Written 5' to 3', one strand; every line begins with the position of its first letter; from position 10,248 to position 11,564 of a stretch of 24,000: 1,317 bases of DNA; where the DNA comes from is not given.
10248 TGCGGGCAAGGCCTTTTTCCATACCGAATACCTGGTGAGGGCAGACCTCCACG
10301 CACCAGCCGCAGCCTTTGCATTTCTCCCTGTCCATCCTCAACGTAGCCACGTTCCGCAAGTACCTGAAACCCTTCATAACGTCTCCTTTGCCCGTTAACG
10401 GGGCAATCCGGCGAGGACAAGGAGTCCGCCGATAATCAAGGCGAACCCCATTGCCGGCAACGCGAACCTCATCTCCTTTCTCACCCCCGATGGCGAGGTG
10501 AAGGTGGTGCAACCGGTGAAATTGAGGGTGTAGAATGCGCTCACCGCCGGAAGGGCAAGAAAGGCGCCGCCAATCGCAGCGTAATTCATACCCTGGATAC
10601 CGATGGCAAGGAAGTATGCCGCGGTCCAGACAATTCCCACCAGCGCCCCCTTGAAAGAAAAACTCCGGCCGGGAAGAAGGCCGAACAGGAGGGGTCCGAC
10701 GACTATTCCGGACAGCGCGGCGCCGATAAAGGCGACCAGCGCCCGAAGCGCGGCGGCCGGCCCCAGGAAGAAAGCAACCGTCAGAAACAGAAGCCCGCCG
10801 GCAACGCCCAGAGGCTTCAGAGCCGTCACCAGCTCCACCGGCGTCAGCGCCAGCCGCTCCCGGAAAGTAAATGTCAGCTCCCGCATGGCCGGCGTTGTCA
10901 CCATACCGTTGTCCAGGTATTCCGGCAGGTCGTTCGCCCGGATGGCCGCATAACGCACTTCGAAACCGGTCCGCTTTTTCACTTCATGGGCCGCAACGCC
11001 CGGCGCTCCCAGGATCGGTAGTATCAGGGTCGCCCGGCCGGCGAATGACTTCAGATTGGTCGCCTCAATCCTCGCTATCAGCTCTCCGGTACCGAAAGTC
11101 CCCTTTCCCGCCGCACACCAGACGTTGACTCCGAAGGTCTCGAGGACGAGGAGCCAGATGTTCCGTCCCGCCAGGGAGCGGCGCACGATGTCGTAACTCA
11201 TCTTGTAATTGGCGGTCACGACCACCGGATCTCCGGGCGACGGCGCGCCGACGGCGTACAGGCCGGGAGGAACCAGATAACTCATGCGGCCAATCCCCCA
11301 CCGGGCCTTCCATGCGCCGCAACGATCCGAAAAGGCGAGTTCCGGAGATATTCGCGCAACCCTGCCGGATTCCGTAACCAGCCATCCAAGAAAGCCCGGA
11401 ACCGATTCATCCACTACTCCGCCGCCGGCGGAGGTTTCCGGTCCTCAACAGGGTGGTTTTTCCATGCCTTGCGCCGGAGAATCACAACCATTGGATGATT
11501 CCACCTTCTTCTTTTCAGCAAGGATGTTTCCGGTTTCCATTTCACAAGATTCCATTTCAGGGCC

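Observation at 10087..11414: Complete hgcA-hgcB mercury methylation gene pair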

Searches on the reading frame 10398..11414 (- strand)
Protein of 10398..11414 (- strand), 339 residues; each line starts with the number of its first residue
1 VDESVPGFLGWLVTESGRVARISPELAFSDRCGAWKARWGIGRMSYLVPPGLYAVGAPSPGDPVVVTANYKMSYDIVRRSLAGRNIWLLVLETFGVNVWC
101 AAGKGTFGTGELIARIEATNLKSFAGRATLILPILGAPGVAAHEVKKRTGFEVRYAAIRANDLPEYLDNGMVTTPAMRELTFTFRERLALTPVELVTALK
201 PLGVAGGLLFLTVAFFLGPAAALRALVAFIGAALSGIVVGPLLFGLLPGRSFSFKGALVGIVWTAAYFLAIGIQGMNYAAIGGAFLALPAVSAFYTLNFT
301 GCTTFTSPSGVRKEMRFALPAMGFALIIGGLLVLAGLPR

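Call 3: search_protein_families(library=ncbifam, proteins=[window:10398-11414:-], max_evalue=0.01)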
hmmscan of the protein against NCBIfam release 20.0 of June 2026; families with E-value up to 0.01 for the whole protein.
window:10398-11414:- (339 aa): 3 families
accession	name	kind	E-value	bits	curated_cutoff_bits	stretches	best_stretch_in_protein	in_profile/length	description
NF040863.1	HgcA_corrinoid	equivalog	1.3e-125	418.9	275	1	19-335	1-321/325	mercury methylation corrinoid protein HgcA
NF043039.1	HgcAB_like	equivalog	4e-48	164.8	285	1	47-288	15-261/350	HgcAB-like fusion protein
NF003195.0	PRK04165.1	equivalog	1.3e-11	44.1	306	1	48-169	324-445/450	acetyl-CoA decarbonylase/synthase complex subunit gamma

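Call 4: search_protein_families(library=pfam, proteins=[window:10398-11414:-], max_evalue=0.01)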
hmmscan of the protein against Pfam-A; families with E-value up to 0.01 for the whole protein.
window:10398-11414:- (339 aa): 1 family
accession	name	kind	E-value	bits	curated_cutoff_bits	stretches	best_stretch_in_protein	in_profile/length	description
PF03599.22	CdhD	-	5.2e-08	32.5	24.8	1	48-154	268-374/387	CO dehydrogenase/acetyl-CoA synthase delta subunit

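Call 9: find_homologous_proteins(query=window:10398-11414:-, max_evalue=1e-10)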
Query window:10398-11414:- (339 aa): 7509 proteins with E <= 1e-10 among 8000 candidates; the best 120 are listed.
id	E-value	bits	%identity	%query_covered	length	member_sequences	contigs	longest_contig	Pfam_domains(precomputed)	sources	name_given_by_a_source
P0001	1.6e-179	615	98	87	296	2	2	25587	PF03599.23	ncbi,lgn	-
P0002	6.3e-174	596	81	97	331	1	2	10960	PF03599.23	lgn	-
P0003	7.7e-172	590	94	84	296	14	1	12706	PF03599.23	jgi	jgi:acetyl-CoA decarbonylase/synthase complex subunit gamma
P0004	1.1e-155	536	84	87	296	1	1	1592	PF03599.23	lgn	-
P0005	3.2e-146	505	68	99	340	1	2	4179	PF03599.23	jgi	jgi:hypothetical protein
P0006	1.2e-142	493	68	94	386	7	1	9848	PF03599.23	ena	-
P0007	1.2e-141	490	71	92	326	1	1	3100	PF03599.23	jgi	jgi:acetyl-CoA decarbonylase/synthase complex subunit gamma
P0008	2.1e-138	480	68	99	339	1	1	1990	PF03599.23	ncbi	-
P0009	6.9e-138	478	66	93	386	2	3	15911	PF03599.23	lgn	-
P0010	1.1e-137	477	66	99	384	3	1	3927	PF03599.23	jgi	-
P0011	5.5e-137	475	67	95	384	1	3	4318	PF03599.23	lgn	-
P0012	7.0e-137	475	68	99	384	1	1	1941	PF03599.23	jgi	jgi:hypothetical protein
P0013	8.9e-137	474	64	99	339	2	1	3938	PF03599.23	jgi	jgi:hypothetical protein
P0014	9.2e-137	474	65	96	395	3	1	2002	PF03599.23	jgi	jgi:acetyl-CoA decarbonylase/synthase complex subunit gamma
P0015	8.5e-136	471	66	99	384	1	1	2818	PF03599.23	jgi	jgi:hypothetical protein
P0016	2.4e-135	470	68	98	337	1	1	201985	PF03599.23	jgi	jgi:CO dehydrogenase/acetyl-CoA synthase delta subunit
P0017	2.5e-135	469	66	99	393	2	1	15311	PF03599.23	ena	-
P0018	3.1e-135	469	65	99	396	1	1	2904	PF03599.23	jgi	jgi:acetyl-CoA decarbonylase/synthase complex subunit gamma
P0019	3.4e-135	469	65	99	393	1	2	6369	PF03599.23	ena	-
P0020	1.5e-134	467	65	95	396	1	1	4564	PF03599.23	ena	-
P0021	1.6e-134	467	64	99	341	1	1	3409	PF03599.23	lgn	-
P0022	1.7e-134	467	64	99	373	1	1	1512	PF03599.23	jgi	jgi:acetyl-CoA decarbonylase/synthase complex subunit gamma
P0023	2.7e-134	466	66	99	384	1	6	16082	PF03599.23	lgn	-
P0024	5.6e-134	465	66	98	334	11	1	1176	PF03599.23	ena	-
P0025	7.2e-134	465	64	98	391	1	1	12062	PF03599.23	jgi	jgi:acetyl-CoA decarbonylase/synthase complex subunit gamma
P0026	7.4e-134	465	67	99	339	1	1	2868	PF03599.23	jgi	jgi:hypothetical protein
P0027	1.4e-133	464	65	99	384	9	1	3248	PF03599.23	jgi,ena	-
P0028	1.8e-133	463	66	99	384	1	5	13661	PF03599.23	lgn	-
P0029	2.9e-133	463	66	94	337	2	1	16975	PF03599.23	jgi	-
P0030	3.1e-133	463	65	99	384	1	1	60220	PF03599.23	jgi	jgi:acetyl-CoA decarbonylase/synthase complex subunit gamma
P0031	3.5e-133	462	66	99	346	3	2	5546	PF03599.23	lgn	-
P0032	3.7e-133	462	63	99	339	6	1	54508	PF03599.23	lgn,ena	-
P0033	4.2e-133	462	64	99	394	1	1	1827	PF03599.23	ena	-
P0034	4.3e-133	462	66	99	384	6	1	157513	PF03599.23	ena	-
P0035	5.2e-133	462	66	98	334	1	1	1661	PF03599.23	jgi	jgi:hypothetical protein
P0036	6.7e-133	462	65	99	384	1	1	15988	PF03599.23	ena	-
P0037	9.0e-133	461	64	99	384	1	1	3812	PF03599.23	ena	-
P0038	9.0e-133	461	64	95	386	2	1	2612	PF03599.23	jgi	-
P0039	1.0e-132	461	64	98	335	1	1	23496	PF03599.23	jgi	jgi:hypothetical protein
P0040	1.3e-132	461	64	98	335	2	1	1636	PF03599.23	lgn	-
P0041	1.3e-132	461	65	99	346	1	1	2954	PF03599.23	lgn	-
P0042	1.3e-132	461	64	99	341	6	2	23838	PF03599.23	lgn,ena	-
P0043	2.2e-132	460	66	94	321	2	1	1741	PF03599.23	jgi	-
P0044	2.5e-132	460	66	97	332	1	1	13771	PF03599.23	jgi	jgi:hypothetical protein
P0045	2.8e-132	459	66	96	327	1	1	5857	PF03599.23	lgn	-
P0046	3.0e-132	459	63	99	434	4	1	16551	PF03599.23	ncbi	-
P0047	3.6e-132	459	64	99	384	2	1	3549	PF03599.23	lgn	-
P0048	4.3e-132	459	62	99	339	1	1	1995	PF03599.23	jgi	jgi:hypothetical protein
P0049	5.5e-132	458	63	99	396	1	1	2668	PF03599.23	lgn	-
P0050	5.6e-132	458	65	96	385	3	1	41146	PF03599.23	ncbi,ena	-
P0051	5.8e-132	458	64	99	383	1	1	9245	PF03599.23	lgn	-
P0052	6.4e-132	458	63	99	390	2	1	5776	PF03599.23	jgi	jgi:CO dehydrogenase/acetyl-CoA synthase delta subunit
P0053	6.9e-132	458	65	95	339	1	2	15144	PF03599.23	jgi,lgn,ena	-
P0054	7.0e-132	458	64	99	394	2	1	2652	PF03599.23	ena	-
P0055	8.1e-132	458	63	99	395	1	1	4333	PF03599.23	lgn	-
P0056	8.5e-132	458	66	95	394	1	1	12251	PF03599.23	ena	-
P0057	9.9e-132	458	64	98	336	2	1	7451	PF03599.23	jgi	jgi:hypothetical protein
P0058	1.0e-131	458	65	96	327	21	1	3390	PF03599.23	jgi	jgi:hypothetical protein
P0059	1.2e-131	457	64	99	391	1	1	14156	PF03599.23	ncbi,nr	ncbi:MAG: mercury methylation corrinoid protein HgcA [Desulfuromonadales bacterium]|nr:mercury methy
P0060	1.3e-131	457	65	93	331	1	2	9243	PF03599.23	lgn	-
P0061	1.5e-131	457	68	94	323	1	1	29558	PF03599.23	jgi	jgi:hypothetical protein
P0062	1.7e-131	457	64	99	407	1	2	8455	PF03599.23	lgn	-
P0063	2.1e-131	457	65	98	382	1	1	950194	PF03599.23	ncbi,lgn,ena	-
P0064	2.2e-131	457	65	99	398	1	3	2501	PF03599.23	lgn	-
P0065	2.4e-131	456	64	95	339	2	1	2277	PF03599.23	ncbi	-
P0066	3.1e-131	456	66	94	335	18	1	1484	PF03599.23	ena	-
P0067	3.3e-131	456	66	98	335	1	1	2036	PF03599.23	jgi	jgi:acetyl-CoA decarbonylase/synthase complex subunit gamma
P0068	3.4e-131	456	64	95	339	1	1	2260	PF03599.23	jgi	jgi:hypothetical protein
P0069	3.5e-131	456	64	99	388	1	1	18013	PF03599.23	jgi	jgi:hypothetical protein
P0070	5.0e-131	455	65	95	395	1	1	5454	PF03599.23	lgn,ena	-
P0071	5.3e-131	455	64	95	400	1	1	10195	PF03599.23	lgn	-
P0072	5.4e-131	455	63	99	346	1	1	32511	PF03599.23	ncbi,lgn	-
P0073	5.8e-131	455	63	99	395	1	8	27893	PF03599.23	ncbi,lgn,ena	-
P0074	5.8e-131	455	65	95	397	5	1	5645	PF03599.23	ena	-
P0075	6.0e-131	455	63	99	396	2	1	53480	PF03599.23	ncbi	ncbi:MAG: mercury methylation corrinoid protein HgcA [Desulfuromonadaceae bacterium]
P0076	6.1e-131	455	63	99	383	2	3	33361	PF03599.23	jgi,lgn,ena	jgi:acetyl-CoA decarbonylase/synthase complex subunit gamma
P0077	7.6e-131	455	64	99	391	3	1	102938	PF03599.23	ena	-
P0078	8.4e-131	455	65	99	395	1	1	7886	PF03599.23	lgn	-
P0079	9.9e-131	454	64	99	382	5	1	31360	PF03599.23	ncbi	-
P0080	1.2e-130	454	65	99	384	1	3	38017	PF03599.23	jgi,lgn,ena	jgi:acetyl-CoA decarbonylase/synthase complex subunit gamma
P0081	1.3e-130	454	63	99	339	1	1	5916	PF03599.23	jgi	jgi:hypothetical protein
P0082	1.6e-130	454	63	99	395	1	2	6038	PF03599.23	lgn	-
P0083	1.7e-130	454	63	99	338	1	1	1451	PF03599.23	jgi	jgi:hypothetical protein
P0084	1.7e-130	454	62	98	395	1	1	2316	PF03599.23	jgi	jgi:hypothetical protein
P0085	2.0e-130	453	64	96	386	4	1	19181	PF03599.23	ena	-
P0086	2.1e-130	453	64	99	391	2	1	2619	PF03599.23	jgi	jgi:acetyl-CoA decarbonylase/synthase complex subunit gamma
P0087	2.1e-130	453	62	99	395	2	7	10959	PF03599.23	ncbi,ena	-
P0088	2.3e-130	453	64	98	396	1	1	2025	PF03599.23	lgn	-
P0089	2.3e-130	453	63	99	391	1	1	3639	PF03599.23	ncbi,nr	ncbi:MAG: mercury methylation corrinoid protein HgcA [Desulfuromonadales bacterium]|nr:mercury methy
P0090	2.8e-130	453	65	94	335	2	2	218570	PF03599.23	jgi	-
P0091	3.1e-130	453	64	98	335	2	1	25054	PF03599.23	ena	-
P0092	3.2e-130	453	63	99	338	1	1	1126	PF03599.23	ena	-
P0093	3.7e-130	452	64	93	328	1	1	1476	PF03599.23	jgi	jgi:acetyl-CoA decarbonylase/synthase complex subunit gamma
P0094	4.5e-130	452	62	99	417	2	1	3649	PF03599.23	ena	-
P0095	4.5e-130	452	64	99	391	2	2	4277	PF03599.23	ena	-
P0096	4.8e-130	452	62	99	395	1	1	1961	PF03599.23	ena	-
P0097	6.2e-130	452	63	99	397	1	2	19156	PF03599.23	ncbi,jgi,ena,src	-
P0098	6.4e-130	452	64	99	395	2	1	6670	PF03599.23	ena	-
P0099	6.5e-130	452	64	95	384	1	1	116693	PF03599.23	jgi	jgi:acetyl-CoA decarbonylase/synthase complex subunit gamma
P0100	6.6e-130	452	64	99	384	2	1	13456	PF03599.23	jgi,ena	-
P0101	7.5e-130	451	64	99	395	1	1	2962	PF03599.23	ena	-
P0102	7.5e-130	451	64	93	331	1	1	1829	PF03599.23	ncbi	-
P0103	7.8e-130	451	63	95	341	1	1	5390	PF03599.23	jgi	jgi:acetyl-CoA decarbonylase/synthase complex subunit gamma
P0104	1.0e-129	451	63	99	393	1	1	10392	PF03599.23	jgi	jgi:acetyl-CoA decarbonylase/synthase complex subunit gamma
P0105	1.0e-129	451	63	95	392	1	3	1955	PF03599.23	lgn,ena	-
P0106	1.1e-129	451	64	94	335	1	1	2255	PF03599.23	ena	-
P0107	1.1e-129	451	63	95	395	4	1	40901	PF03599.23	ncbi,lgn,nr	ncbi:MAG TPA: mercury methylation corrinoid protein HgcA [Dongiaceae bacterium]|nr:mercury methylati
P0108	1.1e-129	451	63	99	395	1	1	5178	PF03599.23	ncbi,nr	ncbi:MAG: acetyl-CoA synthase subunit gamma [Geobacteraceae bacterium]|nr:acetyl-CoA synthase subuni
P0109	1.5e-129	450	64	97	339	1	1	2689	PF03599.23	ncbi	-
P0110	1.5e-129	450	66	93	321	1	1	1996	PF03599.23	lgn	-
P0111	1.7e-129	450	64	96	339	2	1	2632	PF03599.23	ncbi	-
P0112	2.0e-129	450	65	92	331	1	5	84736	PF03599.23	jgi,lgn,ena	-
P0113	2.5e-129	450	63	99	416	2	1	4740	PF03599.23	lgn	-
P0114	3.1e-129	449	63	99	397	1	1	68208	PF03599.23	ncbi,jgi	-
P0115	3.3e-129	449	62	99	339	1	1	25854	PF03599.23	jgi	jgi:hypothetical protein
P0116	3.5e-129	449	63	98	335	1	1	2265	PF03599.23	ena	-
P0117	4.3e-129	449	64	99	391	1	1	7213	PF03599.23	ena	-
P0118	4.4e-129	449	63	99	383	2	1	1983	PF03599.23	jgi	jgi:hypothetical protein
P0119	4.8e-129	449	64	95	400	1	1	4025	PF03599.23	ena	-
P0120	4.9e-129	449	62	95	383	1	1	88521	PF03599.23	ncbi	ncbi:MAG TPA: mercury methylation corrinoid protein HgcA [Geobacteraceae bacterium]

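Call 10: search_solved_structures(query=window:10398-11414:-, max_evalue=0.01, show_alignments=2)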
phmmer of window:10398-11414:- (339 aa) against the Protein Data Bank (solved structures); distinct sequences matched with E-value up to 0.01: 3.
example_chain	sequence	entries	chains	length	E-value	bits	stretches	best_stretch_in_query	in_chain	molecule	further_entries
4djd_C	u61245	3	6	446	0.00044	23.1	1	50-157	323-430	Corrinoid/iron-sulfur protein large subunit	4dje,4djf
2h9a_A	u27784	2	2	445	0.0016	21.3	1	47-155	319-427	Carbon monoxide dehydrogenase corrinoid/iron-sulfur protein, gamma subunit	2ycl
4c1n_A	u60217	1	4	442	0.0016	21.2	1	47-155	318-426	CARBON MONOXIDE DEHYDROGENASE CORRINOID/IRON-SULFUR PROTEIN, GAMMA SUBUNIT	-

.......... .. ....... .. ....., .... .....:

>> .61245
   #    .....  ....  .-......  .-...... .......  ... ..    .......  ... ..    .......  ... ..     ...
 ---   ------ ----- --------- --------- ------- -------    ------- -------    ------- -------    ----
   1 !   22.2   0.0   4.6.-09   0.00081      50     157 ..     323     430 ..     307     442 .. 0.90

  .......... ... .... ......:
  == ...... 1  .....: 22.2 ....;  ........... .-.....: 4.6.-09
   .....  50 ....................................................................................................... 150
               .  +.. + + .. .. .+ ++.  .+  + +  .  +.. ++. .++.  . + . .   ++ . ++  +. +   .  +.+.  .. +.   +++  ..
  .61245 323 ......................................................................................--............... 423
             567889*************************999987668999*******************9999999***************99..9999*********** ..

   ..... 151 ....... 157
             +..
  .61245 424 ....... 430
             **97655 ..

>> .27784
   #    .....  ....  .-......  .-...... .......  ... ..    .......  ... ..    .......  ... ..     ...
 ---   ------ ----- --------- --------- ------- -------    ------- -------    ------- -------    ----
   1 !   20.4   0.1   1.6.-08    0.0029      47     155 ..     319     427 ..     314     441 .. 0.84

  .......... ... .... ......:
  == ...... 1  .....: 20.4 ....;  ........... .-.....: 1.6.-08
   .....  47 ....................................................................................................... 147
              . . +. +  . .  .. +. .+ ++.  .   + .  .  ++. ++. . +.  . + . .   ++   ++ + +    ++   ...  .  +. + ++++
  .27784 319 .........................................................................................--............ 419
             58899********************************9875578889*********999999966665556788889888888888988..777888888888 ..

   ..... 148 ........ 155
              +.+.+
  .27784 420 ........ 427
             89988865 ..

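Call 11: find_related_loci(query=window:10398-11414:-, collection=genome_contigs, flank=10000)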
Query window:10398-11414:- (339 aa) in genome_contigs; peptide patterns used: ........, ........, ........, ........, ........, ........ (x = any residue, [..] = any of these).
447 stretches matched a pattern; 320 encode a relative of the query (tblastn E <= 1e-3); the best 80 are kept; 80 distinct loci.
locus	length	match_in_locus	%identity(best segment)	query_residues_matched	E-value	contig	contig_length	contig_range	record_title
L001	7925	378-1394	98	1-339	0e+0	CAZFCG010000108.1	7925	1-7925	MAG TPA_asm: uncultured Geobacter sp. isolate SRP239243_co2_338 genome assembly, contig: NODE_16171_length_7925_cov_6.02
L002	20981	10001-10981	95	1-327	0e+0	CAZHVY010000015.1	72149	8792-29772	MAG TPA_asm: uncultured Geobacter sp. isolate binchicken_co20_405 genome assembly, contig: NODE_952_length_72149_cov_42.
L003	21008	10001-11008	68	1-336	1e-144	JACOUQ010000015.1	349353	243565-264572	MAG: Geobacter sp. isolate NC_groundwater_76_Ag_B-0.1um_57_74 GD18-4_B1_scaffold_595420, whole genome shotgun sequence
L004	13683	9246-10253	66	1-336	1e-142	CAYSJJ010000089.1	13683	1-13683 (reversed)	MAG TPA_asm: uncultured Geobacter sp. isolate binchicken_co158_41 genome assembly, contig: NODE_3911_length_13683_cov_6.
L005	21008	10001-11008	66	1-336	4e-142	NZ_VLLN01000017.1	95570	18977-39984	Geobacter argillaceus strain ATCC BAA-1139 Ga0052872_scaffold00017.17, whole genome shotgun sequence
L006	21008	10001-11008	66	1-336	3e-141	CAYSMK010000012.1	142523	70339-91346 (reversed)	MAG TPA_asm: uncultured Geobacter sp. isolate binchicken_co269_58 genome assembly, contig: NODE_118_length_142523_cov_22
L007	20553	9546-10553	63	1-336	4e-140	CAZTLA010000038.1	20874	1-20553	MAG TPA_asm: uncultured Syntrophales bacterium isolate binchicken_co232_232 genome assembly, contig: NODE_4860_length_20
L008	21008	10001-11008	65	1-336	2e-138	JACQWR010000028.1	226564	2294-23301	MAG: Deltaproteobacteria bacterium isolate NC_groundwater_1494_Pr4_B-0.1um_54_14 SR1-18-B1_scaffold_556711, whole genome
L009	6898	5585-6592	63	1-336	8e-138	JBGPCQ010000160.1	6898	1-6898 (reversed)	MAG: Geobacteraceae bacterium isolate OBJ_0618_050_45 k141_666247_length_6898_cov_17.3405, whole genome shotgun sequence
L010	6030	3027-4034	64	1-336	4e-138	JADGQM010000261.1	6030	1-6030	MAG: Syntrophobacteraceae bacterium isolate Chersky.40_12 contig-100_5548, whole genome shotgun sequence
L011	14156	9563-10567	64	1-336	1e-137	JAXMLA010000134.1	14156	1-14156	MAG: Desulfuromonadales bacterium isolate L4_maxbin.016_sub k141_178615, whole genome shotgun sequence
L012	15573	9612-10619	64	1-336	4e-137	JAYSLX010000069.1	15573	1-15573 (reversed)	MAG: Geobacteraceae bacterium isolate GFS_10510 GFS_10510_68, whole genome shotgun sequence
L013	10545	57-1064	62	1-336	3e-137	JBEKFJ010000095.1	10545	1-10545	MAG: Oryzomonas sp. isolate SPRUCE 227 SPRUCE_227_95, whole genome shotgun sequence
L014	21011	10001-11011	66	1-337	7e-137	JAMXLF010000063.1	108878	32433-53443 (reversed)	MAG: Geobacteraceae bacterium isolate Bin.003_Forest k127_52514, whole genome shotgun sequence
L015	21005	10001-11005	65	1-335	2e-136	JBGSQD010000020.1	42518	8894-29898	MAG: Geobacterales bacterium isolate JTS-AC321 k141_3605461, whole genome shotgun sequence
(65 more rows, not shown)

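Call 47: predict_structure(alignment_id=A2)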
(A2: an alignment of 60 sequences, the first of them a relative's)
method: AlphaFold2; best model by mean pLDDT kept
length: 386 residues; sequences in the alignment: 60
mean_pLDDT: 79.1   pTM: 0.72
mean pLDDT of the five models: 79.1, 78.3, 76.7, 69.5, 68.4
residues with pLDDT >= 90: 162; 70-90: 129; 50-70: 54; < 50: 41
segments of 3 or more residues with pLDDT < 50: 1-28, 30-35, 348-353
pLDDT, mean of each block of 10 residues (from residue 1): 32 28 38 50 81 95 96 82 65 88 96 85 90 89 53 78 96 89 71 92 72 83 69 75 86 94 92 96 88 81 94 88 87 94 66 60 90 92 81
secondary structure, 60 per line:
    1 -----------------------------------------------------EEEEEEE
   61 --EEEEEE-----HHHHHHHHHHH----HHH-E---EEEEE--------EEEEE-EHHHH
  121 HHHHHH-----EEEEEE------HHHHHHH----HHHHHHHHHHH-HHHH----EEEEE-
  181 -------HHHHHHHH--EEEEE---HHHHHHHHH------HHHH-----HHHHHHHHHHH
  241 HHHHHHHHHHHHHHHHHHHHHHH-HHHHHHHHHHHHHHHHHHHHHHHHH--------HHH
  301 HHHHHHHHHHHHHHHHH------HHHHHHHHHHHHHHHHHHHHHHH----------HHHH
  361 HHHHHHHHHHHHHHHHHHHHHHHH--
elements in order: E54-60 E63-68 H74-84 E97-101 E110-114 H117-126 E132-137 H144-150 H155-165 H167-170 E175-179 H188-195 E198-202 H206-214 H221-224 H230-263 H265-289 H298-317 H324-346 H357-384
